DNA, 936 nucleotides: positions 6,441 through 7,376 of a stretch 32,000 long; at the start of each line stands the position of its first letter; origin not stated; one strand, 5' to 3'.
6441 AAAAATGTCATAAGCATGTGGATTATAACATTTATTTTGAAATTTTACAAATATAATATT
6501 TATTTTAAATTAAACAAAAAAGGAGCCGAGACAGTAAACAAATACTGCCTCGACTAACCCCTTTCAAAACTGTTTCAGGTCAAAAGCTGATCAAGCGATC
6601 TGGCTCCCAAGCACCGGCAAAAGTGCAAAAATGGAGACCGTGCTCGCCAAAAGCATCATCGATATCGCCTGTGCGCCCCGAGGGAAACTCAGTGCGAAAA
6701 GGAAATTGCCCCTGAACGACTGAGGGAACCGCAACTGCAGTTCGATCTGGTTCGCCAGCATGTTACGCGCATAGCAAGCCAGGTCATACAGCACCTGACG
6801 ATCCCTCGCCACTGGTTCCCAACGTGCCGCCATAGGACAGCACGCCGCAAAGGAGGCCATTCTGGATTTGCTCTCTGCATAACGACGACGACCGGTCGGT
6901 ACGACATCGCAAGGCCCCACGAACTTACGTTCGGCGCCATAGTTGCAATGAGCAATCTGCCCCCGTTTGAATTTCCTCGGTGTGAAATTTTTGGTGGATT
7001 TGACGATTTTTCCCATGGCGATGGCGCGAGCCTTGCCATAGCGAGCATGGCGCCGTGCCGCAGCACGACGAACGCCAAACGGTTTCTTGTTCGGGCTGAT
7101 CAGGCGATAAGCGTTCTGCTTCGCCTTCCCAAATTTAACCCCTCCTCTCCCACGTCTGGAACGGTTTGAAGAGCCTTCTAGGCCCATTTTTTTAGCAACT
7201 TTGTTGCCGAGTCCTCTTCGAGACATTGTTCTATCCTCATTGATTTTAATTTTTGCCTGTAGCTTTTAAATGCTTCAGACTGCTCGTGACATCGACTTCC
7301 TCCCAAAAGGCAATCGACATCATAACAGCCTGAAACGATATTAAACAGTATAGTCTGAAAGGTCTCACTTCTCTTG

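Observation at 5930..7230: GC-rich, codon-atypical island encoding extremely Arg/Lys/Gly-rich orphan proteins between uppP and a bPH membrane protein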

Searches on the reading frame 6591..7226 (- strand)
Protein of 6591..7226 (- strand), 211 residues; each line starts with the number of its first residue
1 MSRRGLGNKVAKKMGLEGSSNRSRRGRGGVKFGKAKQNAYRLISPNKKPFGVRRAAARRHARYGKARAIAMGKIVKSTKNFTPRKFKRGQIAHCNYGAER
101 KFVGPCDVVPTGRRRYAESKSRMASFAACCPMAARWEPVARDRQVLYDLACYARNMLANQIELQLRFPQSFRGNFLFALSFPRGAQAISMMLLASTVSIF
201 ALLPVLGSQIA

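Call 8: search_protein_families(library=pfam, proteins=[window:6591-7226:-], max_evalue=1)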
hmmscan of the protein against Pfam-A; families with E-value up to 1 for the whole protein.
window:6591-7226:- (211 aa): 0 families

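Call 11: find_homologous_proteins(query=window:6591-7226:-, max_evalue=0.01)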
Query window:6591-7226:- (211 aa): 1 proteins with E <= 0.01 among 454 candidates.
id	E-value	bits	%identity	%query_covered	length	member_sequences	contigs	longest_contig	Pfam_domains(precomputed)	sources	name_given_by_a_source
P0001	1.0e-133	461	100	100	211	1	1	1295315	-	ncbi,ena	-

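Call 12: find_encoding_contigs(protein=P0001, flank=3000, max_places=3)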
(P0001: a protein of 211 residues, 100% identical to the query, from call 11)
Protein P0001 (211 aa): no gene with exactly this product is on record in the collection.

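Call 25: search_protein_representatives(protein=window:6591-7226:-)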
Query: 211 residues. Proteins with E-value up to 0.001 (for the whole library): 3; up to 1e-10: 2; up to 1e-30: 1. The best 3 are listed.
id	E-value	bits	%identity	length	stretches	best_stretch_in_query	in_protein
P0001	3.2e-134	461.2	100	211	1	1-211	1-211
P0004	2.5e-11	60.1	40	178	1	6-114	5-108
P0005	1.5e-09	54.3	41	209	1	9-137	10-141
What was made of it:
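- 6591..7226 (-): 211-aa ORF. It has a basic, helical N-terminal domain of about 110 aa that is conserved. A variable Cys-containing middle and a hydrophobic C-terminal helix follow. Homologues are P0004 (E 2.5e-11) and P0005 (E 1.5e-9), the only ones among 1.84 billion representatives (call 25).
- Two homologues were found by exhaustive HMMER (call 25).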

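Call 27: find_encoding_contigs(protein=P0004, flank=6000, max_places=4)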
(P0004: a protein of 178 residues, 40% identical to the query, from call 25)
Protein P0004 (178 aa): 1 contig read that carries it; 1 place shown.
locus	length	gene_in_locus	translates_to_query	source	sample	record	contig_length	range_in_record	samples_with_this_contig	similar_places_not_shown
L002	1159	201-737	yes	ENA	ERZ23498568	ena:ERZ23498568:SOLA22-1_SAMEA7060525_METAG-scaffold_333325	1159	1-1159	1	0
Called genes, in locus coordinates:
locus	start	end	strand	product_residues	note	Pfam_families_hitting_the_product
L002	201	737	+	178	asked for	-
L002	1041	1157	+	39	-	?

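Call 28: find_encoding_contigs(protein=P0005, flank=6000, max_places=4)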
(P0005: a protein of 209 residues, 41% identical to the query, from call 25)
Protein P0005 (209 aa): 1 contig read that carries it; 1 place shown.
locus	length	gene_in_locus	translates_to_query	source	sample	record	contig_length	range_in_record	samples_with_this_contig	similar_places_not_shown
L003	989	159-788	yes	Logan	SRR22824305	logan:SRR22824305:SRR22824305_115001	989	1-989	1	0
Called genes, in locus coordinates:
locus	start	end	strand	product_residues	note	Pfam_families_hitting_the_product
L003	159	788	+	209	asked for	-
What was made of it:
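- On Horizontally acquired genomic island: There are only two homologues, on contigs of about 1 kb from unknown organisms (calls 25, 27, 28).
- Only the extreme basicity of the products and the short (about 1 kb) contigs that carry the two homologues (calls 27, 28).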

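Call 34: find_homologous_proteins(query=A1, max_evalue=0.01)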
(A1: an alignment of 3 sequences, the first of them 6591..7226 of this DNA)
Query A1 (3 sequences) (211 aa, profile of the alignment): 3 proteins with E <= 0.01 among 8000 candidates.
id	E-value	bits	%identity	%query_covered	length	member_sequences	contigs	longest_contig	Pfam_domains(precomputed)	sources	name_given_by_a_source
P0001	1.6e-96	340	100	100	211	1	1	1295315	-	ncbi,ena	-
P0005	3.2e-89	316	31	89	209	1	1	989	-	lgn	-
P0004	1.3e-73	265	41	49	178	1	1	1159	-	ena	-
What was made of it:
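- The proteins are orphans in 5.8 billion sequences (calls 11, 34), which argues against capture from a well-sampled organism.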

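Call 35: find_related_loci(query=A1, collection=metagenome_contigs, flank=6000)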
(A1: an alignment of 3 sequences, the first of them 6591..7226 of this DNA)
Query A1 (211 aa) in metagenome_contigs; peptide patterns used: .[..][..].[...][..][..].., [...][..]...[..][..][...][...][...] (x = any residue, [..] = any of these).
96 stretches matched a pattern, but none encodes a relative of the query by tblastn (E <= 1e-3).

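Call 36: find_related_loci(query=A1, collection=viral_contigs, flank=6000)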
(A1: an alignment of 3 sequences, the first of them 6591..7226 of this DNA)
Query A1 (211 aa) in viral_contigs; peptide patterns used: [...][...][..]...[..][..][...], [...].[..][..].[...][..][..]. (x = any residue, [..] = any of these).
51 stretches matched a pattern, but none encodes a relative of the query by tblastn (E <= 1e-3).
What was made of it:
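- On Small-virus capsid or Microviridae J-type basic arm protein: IMG/VR found none (call 36).
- Tried and rejected: A profile search of 5.8 billion proteins and scans of JGI metagenomes and IMG/VR found none (calls 34-36).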

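Call 39: search_protein_families(library=phrogs, proteins=[window:6591-7226:-, P0004, P0005], max_evalue=1)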
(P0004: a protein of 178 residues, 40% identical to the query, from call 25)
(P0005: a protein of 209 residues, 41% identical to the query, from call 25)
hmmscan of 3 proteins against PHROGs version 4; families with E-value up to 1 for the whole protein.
window:6591-7226:- (211 aa): 0 families

P0004 (178 aa): 1 family
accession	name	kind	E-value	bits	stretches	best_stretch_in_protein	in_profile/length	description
phrog_5253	-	unknown function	0.2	12.8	0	115-159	31-76/99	-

P0005 (209 aa): 0 families

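Call 40: search_solved_structures(query=A1, max_evalue=10)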
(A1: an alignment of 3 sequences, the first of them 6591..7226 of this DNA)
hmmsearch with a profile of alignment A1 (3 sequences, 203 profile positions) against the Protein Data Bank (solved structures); distinct sequences matched with E-value up to 10: 1.
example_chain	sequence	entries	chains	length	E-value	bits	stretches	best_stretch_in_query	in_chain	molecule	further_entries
1i36_A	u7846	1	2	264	0.45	13.4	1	53-150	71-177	CONSERVED HYPOTHETICAL PROTEIN MTH1747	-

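Call 44: predict_structure(alignment_id=A1)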
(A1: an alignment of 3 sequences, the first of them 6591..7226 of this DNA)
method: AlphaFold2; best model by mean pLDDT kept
length: 211 residues; sequences in the alignment: 3
mean_pLDDT: 45.9   pTM: 0.21
mean pLDDT of the five models: 45.9, 44.1, 41.4, 40.4, 37.6
residues with pLDDT >= 90: 0; 70-90: 17; 50-70: 61; < 50: 133
segments of 3 or more residues with pLDDT < 50: 74-76, 78-193, 202-204, 206-211
pLDDT, mean of each block of 10 residues (from residue 1): 66 66 55 68 64 71 67 47 34 30 33 31 26 27 37 40 32 31 43 50 48 42
secondary structure, 60 per line:
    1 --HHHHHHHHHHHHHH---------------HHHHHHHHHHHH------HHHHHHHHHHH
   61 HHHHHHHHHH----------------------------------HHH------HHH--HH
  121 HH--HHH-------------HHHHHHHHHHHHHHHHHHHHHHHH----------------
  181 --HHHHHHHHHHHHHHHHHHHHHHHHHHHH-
elements in order: H3-16 H32-43 H50-70 H119-122 H141-164 H183-210
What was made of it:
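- The function rests on composition alone, because the AF2 model is unusable (pLDDT 46, call 44).
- Tried and rejected: The AF2 model from 3 sequences had pLDDT 46 (call 44).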

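Call 64: search_dna_similar(query=window:6591-7226:-, collection=phages, mode=protein, max_evalue=1)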
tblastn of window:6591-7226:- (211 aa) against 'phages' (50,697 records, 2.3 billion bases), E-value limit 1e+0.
No match.
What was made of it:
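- On Small-virus capsid or Microviridae J-type basic arm protein: Phage tblastn found none (call 64).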

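Call 65: search_dna_similar(query=window:6591-7226:-, collection=plasmids, mode=protein, max_evalue=1)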
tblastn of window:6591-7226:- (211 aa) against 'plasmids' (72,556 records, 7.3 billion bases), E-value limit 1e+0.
No match.

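Call 85: search_protein_families(library=padloc, proteins=[window:6591-7226:-, P0005, P0004], max_evalue=0.1)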
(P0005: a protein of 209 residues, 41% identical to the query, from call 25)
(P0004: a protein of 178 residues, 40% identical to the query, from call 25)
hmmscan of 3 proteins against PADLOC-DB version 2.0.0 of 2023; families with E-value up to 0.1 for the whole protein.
window:6591-7226:- (211 aa): 0 families

P0005 (209 aa): 0 families

P0004 (178 aa): 0 families

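Call 86: search_protein_families(library=ncbifam, proteins=[window:6591-7226:-, P0005, P0004], max_evalue=0.1)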
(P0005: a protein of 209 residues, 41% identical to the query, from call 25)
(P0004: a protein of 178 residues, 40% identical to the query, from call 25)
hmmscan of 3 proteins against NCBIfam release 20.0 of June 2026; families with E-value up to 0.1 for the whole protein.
window:6591-7226:- (211 aa): 1 family
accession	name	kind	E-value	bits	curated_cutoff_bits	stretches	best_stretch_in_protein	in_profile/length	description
NF007495.0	PRK10089.1-4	equivalog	0.071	13.7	117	0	31-86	25-78/113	tRNA-binding protein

P0005 (209 aa): 0 families

P0004 (178 aa): 0 families
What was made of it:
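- Tried and rejected: Pfam, PHROGs, NCBIfam, PADLOC and PDB sequence search found nothing meaningful (calls 8, 39, 40, 85, 86).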

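Call 114: fold_search(model_id=the predicted structure, library=viral)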
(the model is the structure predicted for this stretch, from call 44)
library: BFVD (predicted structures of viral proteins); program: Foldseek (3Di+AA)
matches with E <= 10: 30; with E <= 0.001: 0
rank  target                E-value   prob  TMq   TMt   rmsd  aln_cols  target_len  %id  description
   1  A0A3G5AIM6            1.5e+00  0.03  0.15  0.04  33.5       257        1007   12  Uncharacterized protein [Sylvanvirus sp.]
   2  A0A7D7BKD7            1.7e+00  0.04  0.12  0.16  16.9       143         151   13  Polyprotein (Fragment) [Pacific black duck megrivirus]
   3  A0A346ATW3            2.2e+00  0.01  0.11  0.09  30.8       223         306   13  (no name in the UniProt tables at hand)
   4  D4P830                2.4e+00  0.01  0.10  0.07  21.8       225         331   16  Gp55 [Rhodococcus phage ReqiPine5]
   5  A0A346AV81            2.6e+00  0.03  0.12  0.15  23.7       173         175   10  (no name in the UniProt tables at hand)
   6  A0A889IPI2            2.9e+00  0.02  0.13  0.13  28.6       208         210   10  (no name in the UniProt tables at hand)
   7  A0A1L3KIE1            3.1e+00  0.02  0.15  0.05  26.7       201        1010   12  (no name in the UniProt tables at hand)
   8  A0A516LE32            3.4e+00  0.02  0.13  0.09  23.6       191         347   11  (no name in the UniProt tables at hand)
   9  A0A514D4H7            3.6e+00  0.02  0.11  0.09  19.1       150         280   13  Picornavirus capsid domain-containing protein (Fragment) [Picornavirales sp.]
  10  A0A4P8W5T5            4.1e+00  0.02  0.10  0.14  21.5       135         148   13  (no name in the UniProt tables at hand)
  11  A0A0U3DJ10            4.7e+00  0.04  0.14  0.19  12.3        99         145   13  Uncharacterized protein [Pseudomonas phage SM1]
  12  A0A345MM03            4.7e+00  0.02  0.12  0.15  22.4       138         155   14  (no name in the UniProt tables at hand)
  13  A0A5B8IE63            5.0e+00  0.03  0.13  0.20  25.1       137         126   13  Uncharacterized protein [Mimiviridae sp. ChoanoV1]
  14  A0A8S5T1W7            5.0e+00  0.01  0.12  0.06  29.9       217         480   12  Uncharacterized protein [Myoviridae sp. ctWb16]
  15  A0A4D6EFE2            5.7e+00  0.01  0.15  0.07  24.6       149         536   16  Uncharacterized protein [Pandoravirus celtis]
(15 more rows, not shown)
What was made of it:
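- On Small-virus capsid or Microviridae J-type basic arm protein: BFVD Foldseek gave E > 1, though the model is poor (call 114).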

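Call 115: fold_search(model_id=the predicted structure, library=pdb)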
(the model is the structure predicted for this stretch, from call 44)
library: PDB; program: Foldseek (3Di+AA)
matches with E <= 10: 5; with E <= 0.001: 0
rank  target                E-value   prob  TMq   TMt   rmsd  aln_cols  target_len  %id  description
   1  6qld_Y                6.5e+00  0.01  0.14  0.13  17.9       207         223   14  Structure of inner kinetochore CCAN-Cenp-A complex (released 2019-10-02)
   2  6wg3_C                6.5e+00  0.01  0.09  0.08  48.5       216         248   12  Cryo-EM structure of human Cohesin-NIPBL-DNA complex (released 2020-05-20)
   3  8i0t_L                7.0e+00  0.01  0.12  0.08  52.7       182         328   18  The cryo-EM structure of human Bact-III complex (released 2024-07-31)
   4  6yxx_BJ               8.0e+00  0.01  0.15  0.14  16.9       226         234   15  State A of the Trypanosoma brucei mitoribosomal large subunit assembly intermediate (released 2020-10-14)
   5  5no6_I                8.5e+00  0.06  0.15  0.36   9.0        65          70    9  TEAD4-HOXB13 complex bound to DNA (released 2018-05-16)
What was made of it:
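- Tried and rejected: Foldseek against viral structures and the PDB was empty (calls 114, 115).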
